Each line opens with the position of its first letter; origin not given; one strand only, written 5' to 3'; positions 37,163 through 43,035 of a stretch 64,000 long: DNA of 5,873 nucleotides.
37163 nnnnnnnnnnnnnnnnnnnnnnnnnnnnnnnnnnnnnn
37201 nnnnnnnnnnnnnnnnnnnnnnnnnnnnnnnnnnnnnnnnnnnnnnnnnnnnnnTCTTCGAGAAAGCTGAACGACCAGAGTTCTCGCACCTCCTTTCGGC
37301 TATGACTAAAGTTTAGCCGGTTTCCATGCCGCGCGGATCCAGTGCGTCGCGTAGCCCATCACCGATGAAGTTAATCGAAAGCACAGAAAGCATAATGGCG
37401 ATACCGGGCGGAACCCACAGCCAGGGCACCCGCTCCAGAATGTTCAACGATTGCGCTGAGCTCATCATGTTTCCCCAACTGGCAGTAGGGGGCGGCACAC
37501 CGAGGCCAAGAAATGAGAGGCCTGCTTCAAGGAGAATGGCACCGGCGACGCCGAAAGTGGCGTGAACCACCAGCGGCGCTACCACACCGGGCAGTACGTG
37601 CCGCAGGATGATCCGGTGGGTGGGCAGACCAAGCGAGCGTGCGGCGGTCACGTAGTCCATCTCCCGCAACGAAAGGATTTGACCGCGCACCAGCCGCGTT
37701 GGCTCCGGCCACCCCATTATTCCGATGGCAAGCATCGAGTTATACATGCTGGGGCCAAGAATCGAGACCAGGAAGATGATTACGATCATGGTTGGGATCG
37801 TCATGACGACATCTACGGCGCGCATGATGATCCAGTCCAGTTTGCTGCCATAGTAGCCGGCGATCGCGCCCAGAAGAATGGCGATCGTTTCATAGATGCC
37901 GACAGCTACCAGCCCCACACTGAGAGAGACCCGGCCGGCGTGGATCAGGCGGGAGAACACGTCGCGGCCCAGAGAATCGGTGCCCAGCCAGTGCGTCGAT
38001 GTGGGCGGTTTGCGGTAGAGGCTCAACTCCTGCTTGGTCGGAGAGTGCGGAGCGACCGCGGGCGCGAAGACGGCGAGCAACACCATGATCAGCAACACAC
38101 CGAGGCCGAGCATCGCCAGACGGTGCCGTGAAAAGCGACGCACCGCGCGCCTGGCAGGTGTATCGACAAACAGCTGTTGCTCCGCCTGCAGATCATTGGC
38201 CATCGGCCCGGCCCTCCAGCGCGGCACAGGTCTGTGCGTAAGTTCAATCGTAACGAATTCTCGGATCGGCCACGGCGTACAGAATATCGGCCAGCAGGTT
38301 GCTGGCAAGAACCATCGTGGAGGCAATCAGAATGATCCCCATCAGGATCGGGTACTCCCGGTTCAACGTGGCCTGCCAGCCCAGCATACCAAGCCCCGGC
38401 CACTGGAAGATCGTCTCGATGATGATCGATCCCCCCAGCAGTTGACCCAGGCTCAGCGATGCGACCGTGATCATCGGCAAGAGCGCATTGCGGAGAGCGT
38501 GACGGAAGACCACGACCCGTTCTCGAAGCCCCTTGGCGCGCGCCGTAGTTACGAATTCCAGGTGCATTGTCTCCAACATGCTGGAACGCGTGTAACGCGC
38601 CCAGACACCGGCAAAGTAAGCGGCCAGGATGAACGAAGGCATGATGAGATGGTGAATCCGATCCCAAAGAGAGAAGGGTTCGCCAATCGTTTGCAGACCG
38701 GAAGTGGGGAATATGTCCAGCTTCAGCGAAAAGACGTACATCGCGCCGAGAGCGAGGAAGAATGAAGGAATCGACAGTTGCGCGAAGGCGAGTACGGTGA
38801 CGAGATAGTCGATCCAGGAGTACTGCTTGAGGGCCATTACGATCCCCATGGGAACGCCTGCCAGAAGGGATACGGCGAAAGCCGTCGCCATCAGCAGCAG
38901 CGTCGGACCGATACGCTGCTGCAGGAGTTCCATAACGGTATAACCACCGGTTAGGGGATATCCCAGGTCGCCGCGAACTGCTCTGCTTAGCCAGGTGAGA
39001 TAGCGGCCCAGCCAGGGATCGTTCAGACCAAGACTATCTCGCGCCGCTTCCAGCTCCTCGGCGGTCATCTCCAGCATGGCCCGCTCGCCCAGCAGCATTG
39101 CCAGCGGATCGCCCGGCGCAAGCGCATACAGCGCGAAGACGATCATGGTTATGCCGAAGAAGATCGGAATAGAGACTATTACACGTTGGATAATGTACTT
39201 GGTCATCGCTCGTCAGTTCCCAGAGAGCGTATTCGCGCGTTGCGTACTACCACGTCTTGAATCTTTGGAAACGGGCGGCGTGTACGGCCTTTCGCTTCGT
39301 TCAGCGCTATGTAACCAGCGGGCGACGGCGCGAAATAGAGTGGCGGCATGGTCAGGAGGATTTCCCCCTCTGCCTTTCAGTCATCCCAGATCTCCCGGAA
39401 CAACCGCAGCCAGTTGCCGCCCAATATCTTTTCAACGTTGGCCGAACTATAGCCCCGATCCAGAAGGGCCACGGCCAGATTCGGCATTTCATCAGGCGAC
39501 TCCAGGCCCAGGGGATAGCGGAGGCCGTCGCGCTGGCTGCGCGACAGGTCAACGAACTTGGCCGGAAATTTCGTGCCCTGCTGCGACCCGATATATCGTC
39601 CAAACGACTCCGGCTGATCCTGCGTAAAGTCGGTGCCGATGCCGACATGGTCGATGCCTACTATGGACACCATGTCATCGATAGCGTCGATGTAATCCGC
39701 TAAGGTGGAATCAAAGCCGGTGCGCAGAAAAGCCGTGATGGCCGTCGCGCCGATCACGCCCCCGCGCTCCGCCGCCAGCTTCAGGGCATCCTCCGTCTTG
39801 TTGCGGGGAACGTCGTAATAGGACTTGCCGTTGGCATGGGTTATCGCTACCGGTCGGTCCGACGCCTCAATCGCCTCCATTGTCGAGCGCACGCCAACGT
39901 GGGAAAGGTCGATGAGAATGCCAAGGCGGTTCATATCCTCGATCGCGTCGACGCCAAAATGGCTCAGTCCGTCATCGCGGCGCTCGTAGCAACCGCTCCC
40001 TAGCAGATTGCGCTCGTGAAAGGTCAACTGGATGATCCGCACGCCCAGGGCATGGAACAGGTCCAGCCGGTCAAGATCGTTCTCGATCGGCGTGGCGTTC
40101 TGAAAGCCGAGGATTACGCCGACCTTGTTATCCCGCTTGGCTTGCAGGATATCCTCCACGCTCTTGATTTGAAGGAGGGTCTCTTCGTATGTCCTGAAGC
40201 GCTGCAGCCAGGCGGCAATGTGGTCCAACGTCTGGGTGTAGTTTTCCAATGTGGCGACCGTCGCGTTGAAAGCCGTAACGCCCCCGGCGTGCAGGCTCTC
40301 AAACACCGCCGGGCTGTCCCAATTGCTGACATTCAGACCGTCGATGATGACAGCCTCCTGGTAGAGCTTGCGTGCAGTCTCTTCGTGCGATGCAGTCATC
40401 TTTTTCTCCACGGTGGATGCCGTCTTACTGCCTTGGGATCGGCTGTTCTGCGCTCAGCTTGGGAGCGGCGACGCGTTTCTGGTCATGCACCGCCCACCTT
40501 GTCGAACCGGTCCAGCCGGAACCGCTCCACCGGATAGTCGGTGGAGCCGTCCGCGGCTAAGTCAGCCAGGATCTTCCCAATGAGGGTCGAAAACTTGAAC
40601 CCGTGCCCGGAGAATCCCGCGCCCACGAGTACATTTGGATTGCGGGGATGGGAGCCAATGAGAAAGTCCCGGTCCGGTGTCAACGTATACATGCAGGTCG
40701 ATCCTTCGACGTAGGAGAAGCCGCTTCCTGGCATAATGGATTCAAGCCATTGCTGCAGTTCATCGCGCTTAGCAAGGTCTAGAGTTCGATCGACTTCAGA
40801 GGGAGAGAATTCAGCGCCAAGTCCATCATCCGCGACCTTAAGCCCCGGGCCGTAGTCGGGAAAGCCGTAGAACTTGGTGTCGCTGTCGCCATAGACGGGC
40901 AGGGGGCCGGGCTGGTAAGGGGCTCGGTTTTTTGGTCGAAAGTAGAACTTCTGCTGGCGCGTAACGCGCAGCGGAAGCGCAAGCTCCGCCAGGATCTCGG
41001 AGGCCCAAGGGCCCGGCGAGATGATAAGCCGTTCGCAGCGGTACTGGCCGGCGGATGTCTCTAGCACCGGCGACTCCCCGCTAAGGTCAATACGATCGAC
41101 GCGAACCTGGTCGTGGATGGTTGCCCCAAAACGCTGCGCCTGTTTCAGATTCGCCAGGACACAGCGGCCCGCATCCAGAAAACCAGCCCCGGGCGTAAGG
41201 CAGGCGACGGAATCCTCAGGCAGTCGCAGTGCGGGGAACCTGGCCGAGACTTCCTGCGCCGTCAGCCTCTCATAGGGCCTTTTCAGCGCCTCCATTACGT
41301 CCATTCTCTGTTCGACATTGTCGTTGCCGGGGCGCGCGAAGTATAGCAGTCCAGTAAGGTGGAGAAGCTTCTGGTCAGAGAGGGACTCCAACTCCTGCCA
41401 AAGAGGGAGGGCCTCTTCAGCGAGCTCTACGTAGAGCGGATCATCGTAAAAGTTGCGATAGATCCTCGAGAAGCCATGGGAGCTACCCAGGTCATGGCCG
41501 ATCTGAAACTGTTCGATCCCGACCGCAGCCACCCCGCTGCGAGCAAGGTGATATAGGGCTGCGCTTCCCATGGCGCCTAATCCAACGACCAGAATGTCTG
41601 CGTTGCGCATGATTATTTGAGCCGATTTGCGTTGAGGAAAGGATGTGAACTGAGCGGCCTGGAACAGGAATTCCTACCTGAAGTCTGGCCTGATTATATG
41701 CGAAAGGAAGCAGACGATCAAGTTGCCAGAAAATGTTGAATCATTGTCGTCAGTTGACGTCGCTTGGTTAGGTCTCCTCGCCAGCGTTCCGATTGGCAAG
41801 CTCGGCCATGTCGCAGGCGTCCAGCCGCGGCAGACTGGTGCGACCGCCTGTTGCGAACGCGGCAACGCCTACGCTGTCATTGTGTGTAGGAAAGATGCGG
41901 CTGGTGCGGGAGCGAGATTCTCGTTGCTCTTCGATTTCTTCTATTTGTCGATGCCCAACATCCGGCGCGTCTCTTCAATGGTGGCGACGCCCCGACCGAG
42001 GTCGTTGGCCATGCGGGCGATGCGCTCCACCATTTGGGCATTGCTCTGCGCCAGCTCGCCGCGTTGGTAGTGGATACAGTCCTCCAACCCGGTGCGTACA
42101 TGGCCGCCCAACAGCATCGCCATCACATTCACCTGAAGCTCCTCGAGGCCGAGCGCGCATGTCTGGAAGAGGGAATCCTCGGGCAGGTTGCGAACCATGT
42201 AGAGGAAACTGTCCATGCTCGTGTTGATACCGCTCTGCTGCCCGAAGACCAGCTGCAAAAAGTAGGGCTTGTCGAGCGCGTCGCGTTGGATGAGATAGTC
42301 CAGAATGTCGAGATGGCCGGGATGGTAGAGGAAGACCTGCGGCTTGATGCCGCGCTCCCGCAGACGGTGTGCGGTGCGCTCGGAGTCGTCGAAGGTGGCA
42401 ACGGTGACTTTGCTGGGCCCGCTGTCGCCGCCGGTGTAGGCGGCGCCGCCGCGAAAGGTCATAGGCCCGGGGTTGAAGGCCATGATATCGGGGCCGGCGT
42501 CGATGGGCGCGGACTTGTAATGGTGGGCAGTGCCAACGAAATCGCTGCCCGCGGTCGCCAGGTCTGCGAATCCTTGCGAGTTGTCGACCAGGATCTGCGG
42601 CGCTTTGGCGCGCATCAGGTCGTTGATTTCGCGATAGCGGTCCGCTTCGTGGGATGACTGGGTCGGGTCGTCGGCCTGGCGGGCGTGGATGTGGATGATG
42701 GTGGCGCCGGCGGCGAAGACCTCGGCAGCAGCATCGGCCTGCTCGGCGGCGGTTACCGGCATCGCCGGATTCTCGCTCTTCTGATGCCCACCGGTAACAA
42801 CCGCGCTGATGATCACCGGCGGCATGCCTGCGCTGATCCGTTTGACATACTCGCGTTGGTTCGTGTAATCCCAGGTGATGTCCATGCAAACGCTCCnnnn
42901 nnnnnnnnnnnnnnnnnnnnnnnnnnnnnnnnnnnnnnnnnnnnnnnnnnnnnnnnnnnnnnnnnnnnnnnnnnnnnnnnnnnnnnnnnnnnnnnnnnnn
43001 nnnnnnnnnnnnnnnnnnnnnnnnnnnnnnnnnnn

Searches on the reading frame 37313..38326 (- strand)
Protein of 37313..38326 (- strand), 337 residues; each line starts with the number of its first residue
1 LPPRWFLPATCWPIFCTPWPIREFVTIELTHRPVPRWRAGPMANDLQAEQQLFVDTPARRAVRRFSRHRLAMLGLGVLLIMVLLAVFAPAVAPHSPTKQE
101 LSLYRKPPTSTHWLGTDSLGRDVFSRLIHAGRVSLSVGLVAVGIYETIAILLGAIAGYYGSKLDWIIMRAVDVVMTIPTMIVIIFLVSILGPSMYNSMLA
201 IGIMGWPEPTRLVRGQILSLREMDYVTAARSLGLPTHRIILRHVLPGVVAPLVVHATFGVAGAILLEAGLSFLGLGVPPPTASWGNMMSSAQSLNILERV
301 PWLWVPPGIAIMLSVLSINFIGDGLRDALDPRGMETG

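Call 31: search_protein_families(library=pfam, proteins=[window:37313-38326:-], max_evalue=0.0001)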
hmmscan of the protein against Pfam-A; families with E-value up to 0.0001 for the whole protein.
window:37313-38326:- (337 aa): 2 families
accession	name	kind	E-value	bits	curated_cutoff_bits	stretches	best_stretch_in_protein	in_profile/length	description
PF00528.27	BPD_transp_1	-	6.6e-35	120.9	26.4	1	149-332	1-181/184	Binding-protein-dependent transport system inner membrane component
PF12911.12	OppC_N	-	1.7e-16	60.3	23.9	1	56-108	1-53/53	N-terminal TM domain of oligopeptide transport permease C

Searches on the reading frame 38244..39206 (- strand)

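Call 31: search_protein_families(library=pfam, proteins=[window:38244-39206:-], max_evalue=0.0001)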
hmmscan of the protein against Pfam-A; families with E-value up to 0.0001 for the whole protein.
window:38244-39206:- (320 aa): 2 families
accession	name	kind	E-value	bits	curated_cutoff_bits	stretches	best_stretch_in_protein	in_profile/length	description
PF00528.27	BPD_transp_1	-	6.2e-41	140.6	26.4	1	117-318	1-183/184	Binding-protein-dependent transport system inner membrane component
PF19300.4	BPD_transp_1_N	-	5.6e-09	36.6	23.8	1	1-79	1-75/114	Binding-prot-dependent transport system membrane comp, N-term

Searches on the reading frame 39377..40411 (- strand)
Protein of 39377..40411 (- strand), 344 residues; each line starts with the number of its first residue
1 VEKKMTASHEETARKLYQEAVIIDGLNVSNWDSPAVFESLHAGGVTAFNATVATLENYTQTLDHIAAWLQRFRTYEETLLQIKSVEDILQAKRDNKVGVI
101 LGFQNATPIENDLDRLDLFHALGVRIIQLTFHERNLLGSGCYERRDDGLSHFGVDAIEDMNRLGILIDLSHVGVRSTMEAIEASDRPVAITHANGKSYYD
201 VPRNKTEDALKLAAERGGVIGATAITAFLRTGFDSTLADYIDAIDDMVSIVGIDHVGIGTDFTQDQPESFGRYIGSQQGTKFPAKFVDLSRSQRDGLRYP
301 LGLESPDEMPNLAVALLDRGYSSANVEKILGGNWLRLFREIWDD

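Call 31: search_protein_families(library=pfam, proteins=[window:39377-40411:-], max_evalue=0.0001)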
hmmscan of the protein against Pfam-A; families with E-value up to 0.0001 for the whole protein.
window:39377-40411:- (344 aa): 1 family
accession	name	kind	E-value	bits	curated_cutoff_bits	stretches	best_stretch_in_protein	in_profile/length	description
PF01244.27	Peptidase_M19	-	7.1e-84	282.1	26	1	33-340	35-319/319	Membrane dipeptidase (Peptidase family M19)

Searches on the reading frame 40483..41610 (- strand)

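Call 31: search_protein_families(library=pfam, proteins=[window:40483-41610:-], max_evalue=0.0001)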
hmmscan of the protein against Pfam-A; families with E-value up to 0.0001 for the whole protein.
window:40483-41610:- (375 aa): 1 family
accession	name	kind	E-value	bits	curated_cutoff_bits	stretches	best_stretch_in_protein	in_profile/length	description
PF01266.30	DAO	-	3.4e-52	178.6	27.9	1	5-351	1-353/353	FAD dependent oxidoreductase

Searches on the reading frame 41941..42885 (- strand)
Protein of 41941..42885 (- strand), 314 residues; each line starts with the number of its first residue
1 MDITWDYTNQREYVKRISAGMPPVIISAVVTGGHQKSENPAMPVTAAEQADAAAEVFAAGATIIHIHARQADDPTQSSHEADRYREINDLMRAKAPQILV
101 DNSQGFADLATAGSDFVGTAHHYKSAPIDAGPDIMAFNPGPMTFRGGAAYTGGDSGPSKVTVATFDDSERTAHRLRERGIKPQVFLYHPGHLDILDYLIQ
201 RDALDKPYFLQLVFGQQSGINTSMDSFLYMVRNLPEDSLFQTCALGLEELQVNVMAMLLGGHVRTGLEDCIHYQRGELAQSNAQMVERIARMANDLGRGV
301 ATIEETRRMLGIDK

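Call 31: search_protein_families(library=pfam, proteins=[window:41941-42885:-], max_evalue=0.0001)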
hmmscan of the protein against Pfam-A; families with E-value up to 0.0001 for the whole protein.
window:41941-42885:- (314 aa): 1 family
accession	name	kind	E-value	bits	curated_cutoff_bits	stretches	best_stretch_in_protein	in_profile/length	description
PF05853.18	BKACE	-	2.1e-73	247.4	24.8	1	23-312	1-274/274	beta-keto acid cleavage enzyme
